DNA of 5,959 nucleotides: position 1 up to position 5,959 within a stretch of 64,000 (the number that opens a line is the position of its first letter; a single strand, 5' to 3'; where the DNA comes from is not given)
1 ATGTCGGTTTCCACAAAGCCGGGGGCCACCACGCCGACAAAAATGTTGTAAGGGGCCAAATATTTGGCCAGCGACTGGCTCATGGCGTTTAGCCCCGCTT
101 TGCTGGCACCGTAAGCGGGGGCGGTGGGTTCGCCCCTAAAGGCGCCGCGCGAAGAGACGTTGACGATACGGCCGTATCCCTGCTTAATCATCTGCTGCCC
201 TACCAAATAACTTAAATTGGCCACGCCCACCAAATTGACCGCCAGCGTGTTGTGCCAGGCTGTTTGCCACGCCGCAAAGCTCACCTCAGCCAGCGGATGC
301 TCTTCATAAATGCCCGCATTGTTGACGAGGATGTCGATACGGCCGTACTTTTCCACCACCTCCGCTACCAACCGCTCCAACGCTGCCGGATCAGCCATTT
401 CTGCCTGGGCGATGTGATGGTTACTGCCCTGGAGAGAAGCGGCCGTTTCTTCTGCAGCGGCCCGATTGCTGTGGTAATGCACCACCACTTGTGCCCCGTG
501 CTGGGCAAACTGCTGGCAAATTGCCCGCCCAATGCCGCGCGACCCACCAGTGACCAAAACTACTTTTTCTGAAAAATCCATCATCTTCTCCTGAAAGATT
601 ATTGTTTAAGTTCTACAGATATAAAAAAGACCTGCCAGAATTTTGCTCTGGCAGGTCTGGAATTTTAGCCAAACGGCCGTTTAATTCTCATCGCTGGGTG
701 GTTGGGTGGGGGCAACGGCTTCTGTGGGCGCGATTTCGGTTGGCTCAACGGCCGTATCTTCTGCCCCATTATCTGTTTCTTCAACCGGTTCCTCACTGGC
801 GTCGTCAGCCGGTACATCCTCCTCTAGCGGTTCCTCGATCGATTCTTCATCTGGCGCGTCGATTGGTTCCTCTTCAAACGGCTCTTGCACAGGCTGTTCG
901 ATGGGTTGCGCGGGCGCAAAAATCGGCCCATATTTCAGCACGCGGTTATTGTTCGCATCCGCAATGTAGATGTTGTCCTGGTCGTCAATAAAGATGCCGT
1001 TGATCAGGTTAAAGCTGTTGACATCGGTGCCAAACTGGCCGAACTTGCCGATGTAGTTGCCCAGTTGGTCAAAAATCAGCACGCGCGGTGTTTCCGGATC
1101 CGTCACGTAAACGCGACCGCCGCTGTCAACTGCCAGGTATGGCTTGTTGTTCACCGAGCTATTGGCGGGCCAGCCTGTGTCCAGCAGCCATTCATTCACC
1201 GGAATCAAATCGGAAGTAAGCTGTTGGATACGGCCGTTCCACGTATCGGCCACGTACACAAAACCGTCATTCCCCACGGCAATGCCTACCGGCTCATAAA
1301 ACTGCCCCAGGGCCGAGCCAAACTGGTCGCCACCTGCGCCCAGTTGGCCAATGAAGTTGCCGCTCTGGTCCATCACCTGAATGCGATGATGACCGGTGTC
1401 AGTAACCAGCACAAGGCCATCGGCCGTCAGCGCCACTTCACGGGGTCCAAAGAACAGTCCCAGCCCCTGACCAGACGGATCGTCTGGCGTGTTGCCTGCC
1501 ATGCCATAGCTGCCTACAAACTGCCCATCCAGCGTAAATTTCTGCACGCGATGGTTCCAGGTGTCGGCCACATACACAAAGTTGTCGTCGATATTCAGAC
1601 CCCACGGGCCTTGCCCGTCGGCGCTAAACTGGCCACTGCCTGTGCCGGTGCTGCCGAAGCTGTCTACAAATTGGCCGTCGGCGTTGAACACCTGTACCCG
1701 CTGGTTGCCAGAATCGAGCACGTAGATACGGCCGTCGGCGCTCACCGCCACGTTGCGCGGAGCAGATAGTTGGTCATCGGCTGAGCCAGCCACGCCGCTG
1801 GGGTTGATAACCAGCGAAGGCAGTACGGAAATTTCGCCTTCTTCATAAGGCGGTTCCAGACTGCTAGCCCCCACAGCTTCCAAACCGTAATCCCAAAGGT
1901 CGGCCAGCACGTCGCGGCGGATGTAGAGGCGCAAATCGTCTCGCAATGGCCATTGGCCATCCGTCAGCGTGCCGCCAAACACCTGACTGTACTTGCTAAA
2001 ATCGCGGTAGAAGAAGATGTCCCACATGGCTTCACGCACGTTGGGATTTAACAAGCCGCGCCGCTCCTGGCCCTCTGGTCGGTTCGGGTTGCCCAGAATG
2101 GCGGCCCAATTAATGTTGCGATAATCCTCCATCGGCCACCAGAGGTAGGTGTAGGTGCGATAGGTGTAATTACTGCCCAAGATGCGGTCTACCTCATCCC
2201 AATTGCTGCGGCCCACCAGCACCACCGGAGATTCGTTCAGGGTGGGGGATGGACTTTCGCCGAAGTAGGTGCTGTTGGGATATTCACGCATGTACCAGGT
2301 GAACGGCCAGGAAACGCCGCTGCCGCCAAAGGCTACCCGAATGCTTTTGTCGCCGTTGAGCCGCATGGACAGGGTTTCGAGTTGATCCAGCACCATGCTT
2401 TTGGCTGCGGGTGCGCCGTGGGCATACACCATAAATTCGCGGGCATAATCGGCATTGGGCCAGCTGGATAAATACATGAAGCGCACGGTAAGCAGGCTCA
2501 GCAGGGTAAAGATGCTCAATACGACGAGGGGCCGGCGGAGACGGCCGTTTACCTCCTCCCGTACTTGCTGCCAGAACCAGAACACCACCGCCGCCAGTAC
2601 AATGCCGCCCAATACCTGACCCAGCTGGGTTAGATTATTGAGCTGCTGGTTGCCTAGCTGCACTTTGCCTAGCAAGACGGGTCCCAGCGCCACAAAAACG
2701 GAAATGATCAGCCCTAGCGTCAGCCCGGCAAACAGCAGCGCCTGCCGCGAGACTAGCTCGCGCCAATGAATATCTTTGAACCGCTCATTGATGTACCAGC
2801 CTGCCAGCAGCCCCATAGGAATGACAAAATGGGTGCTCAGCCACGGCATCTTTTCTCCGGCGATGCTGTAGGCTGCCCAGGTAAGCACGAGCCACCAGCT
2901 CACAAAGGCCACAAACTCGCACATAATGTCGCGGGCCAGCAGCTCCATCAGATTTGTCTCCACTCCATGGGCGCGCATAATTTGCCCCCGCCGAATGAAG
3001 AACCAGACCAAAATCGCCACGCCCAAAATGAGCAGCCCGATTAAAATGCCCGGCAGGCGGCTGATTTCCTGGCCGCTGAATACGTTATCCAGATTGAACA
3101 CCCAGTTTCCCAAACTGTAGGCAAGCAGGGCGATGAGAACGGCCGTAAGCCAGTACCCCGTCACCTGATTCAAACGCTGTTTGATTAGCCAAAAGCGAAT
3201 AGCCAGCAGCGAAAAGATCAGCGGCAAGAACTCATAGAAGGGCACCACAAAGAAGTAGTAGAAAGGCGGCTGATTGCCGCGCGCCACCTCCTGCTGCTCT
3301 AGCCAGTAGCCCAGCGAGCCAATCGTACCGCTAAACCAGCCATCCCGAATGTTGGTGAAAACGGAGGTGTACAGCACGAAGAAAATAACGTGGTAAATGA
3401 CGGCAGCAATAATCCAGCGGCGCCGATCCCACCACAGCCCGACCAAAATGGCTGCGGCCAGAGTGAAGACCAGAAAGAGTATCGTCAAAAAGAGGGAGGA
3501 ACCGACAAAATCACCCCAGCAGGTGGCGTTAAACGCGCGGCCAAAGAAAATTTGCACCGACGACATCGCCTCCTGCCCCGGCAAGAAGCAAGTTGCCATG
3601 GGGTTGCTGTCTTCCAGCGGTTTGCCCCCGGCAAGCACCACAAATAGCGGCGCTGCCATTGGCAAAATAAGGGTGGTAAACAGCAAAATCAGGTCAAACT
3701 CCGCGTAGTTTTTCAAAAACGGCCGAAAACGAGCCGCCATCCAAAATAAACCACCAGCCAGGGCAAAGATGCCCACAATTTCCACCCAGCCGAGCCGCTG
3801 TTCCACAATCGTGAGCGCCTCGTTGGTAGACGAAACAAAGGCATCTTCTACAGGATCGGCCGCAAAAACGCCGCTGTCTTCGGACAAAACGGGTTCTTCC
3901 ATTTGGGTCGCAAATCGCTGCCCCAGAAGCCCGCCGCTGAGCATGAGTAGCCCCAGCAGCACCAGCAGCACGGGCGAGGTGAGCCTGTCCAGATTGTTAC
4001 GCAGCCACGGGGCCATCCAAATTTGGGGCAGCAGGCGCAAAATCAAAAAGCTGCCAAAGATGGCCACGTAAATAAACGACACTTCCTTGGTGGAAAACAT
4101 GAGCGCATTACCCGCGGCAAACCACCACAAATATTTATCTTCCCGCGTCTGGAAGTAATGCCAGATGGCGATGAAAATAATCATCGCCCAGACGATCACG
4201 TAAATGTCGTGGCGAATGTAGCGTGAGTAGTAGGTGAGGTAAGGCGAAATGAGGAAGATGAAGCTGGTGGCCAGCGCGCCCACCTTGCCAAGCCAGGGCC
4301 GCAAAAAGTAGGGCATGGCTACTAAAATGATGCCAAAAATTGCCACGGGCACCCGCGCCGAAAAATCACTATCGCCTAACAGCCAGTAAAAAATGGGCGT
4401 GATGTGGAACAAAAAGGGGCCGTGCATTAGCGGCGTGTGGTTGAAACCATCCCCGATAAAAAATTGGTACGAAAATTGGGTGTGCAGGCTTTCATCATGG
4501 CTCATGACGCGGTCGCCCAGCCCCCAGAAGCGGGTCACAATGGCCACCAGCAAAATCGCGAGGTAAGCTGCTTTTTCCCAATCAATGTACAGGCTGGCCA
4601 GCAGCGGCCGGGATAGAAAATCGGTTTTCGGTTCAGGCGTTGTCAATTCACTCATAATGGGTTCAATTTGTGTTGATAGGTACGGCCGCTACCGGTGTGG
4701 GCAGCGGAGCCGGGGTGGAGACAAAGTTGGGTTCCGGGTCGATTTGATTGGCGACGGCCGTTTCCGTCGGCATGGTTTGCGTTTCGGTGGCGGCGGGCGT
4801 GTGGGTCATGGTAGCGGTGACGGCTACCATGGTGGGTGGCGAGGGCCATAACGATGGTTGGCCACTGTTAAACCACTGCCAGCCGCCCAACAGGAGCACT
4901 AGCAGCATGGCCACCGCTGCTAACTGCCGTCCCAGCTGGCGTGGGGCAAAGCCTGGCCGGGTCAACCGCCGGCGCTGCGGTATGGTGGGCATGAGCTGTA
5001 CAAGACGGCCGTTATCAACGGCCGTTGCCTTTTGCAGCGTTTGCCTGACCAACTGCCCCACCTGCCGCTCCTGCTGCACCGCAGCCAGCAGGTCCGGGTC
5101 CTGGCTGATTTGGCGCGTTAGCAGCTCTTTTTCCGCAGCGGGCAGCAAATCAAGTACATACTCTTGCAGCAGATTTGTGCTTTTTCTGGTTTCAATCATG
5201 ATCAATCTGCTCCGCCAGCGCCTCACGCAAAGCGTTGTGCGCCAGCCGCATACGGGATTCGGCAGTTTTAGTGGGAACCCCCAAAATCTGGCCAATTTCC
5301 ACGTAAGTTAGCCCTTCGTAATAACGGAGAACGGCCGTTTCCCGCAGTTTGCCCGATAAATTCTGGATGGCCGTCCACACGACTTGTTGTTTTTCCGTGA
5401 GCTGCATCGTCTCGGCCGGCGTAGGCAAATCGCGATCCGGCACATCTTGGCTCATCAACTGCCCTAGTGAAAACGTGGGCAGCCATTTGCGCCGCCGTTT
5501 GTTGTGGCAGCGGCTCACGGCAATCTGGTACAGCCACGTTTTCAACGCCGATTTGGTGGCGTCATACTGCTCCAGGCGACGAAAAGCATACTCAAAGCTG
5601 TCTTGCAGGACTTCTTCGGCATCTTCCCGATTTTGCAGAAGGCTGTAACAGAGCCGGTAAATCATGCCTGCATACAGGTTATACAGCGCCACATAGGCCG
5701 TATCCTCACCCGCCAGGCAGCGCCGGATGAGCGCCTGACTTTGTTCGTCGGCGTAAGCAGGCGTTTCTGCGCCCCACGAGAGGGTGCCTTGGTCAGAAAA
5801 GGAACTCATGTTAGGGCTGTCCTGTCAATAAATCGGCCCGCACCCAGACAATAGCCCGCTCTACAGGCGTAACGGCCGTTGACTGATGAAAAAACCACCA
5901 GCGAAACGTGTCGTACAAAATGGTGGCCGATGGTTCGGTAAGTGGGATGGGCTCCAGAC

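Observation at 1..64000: Highly iterated 8-bp palindrome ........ (HIP-like, but not HIP1) saturates the window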

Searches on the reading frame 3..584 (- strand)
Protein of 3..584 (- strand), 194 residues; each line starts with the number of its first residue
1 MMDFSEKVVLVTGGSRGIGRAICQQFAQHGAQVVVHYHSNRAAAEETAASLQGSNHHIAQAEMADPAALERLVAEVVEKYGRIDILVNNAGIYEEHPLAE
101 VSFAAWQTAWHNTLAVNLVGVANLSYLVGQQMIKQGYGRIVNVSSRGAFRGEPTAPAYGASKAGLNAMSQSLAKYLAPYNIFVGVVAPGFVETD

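Call 20: search_protein_families(library=pfam, max_evalue=0.00001, proteins=[window:3-584:-])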
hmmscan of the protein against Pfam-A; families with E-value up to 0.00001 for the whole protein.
window:3-584:- (194 aa): 4 families
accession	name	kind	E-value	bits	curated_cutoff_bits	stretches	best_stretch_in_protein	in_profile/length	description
PF00106.31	adh_short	-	8.3e-55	185.7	26.6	1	7-194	1-185/195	short chain dehydrogenase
PF13561.12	adh_short_C2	-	7.1e-42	144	27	1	16-194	6-179/236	Enoyl-(Acyl carrier protein) reductase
PF08659.16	KR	-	7.6e-15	55.7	22.6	1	9-172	3-163/180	KR domain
PF01370.27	Epimerase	-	3.6e-08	33.5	20.9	1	9-147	1-117/240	NAD dependent epimerase/dehydratase family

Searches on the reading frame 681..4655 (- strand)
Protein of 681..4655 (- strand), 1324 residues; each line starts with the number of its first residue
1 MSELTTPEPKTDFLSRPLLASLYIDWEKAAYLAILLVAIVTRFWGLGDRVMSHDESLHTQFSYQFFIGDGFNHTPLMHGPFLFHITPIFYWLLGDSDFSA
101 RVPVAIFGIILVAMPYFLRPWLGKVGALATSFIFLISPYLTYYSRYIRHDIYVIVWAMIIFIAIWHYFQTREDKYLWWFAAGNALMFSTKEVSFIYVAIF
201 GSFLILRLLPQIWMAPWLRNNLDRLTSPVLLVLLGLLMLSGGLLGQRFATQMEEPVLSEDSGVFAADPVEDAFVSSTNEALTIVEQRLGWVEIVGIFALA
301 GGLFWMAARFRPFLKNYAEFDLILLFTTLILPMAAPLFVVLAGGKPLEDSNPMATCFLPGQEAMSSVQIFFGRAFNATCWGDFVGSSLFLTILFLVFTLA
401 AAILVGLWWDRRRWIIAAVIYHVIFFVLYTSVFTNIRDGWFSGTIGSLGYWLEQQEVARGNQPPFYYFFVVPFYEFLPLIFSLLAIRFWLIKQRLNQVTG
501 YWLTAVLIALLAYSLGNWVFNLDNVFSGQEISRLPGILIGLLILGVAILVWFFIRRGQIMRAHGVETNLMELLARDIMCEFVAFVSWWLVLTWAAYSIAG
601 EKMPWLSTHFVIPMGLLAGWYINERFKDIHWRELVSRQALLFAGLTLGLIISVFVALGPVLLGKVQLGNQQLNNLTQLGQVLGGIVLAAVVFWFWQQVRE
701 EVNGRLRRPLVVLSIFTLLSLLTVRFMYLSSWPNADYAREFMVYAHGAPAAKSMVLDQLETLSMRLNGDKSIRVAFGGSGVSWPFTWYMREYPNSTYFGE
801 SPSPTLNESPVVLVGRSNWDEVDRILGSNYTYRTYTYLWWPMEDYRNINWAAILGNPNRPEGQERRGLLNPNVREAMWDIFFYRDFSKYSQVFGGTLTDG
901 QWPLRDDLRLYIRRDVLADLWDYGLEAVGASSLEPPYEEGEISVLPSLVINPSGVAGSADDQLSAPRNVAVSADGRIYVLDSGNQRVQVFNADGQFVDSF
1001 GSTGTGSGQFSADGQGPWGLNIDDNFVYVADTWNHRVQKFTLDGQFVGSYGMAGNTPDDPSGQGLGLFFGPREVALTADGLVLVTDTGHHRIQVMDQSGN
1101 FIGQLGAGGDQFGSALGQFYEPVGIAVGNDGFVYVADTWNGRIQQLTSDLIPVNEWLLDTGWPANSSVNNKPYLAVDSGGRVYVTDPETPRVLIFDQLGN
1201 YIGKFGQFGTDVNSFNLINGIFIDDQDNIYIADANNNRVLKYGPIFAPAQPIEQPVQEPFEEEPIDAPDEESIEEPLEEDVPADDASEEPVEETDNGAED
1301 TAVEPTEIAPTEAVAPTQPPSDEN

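Call 10: search_protein_families(library=pfam, proteins=[window:681-4655:-])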
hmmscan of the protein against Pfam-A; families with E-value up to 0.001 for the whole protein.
window:681-4655:- (1324 aa): 5 families
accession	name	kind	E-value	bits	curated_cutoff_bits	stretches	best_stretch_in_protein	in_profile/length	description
PF01436.27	NHL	-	2.6e-41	138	20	4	1119-1145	1-27/28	NHL repeat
PF17170.10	DUF5128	-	8.4e-19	68.3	22.9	2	1177-1243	51-118/321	6-bladed beta-propeller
PF13231.12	PMT_2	-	9.1e-08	32.9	26.1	1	78-207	2-132/160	Dolichyl-phosphate-mannose-protein mannosyltransferase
PF25021.1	TEN_NHL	-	7.6e-07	28.9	27.1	0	1118-1196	29-100/357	Teneurin NHL domain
PF08450.18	SGL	-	1.6e-05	25.1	26.3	0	950-1053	120-223/246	SMP-30/Gluconolactonase/LRE-like region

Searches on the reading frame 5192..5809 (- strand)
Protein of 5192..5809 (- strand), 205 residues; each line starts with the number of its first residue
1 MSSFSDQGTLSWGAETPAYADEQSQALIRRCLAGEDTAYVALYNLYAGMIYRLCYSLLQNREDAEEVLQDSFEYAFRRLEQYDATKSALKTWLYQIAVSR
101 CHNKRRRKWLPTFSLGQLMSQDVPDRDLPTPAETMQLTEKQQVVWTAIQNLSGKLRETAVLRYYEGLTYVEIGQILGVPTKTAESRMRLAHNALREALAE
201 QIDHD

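Call 20: search_protein_families(library=pfam, max_evalue=0.00001, proteins=[window:5192-5809:-])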
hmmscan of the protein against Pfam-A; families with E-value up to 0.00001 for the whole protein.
window:5192-5809:- (205 aa): 3 families
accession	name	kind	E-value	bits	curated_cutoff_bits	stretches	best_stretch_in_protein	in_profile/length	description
PF04542.20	Sigma70_r2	-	9.2e-15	54.6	24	1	42-109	1-69/71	Sigma-70 region 2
PF04545.22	Sigma70_r4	-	4.7e-09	36.1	24.1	1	147-196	1-50/50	Sigma-70, region 4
PF08281.18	Sigma70_r4_2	-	1.2e-08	34.9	25.7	1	143-190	3-50/54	Sigma-70, region 4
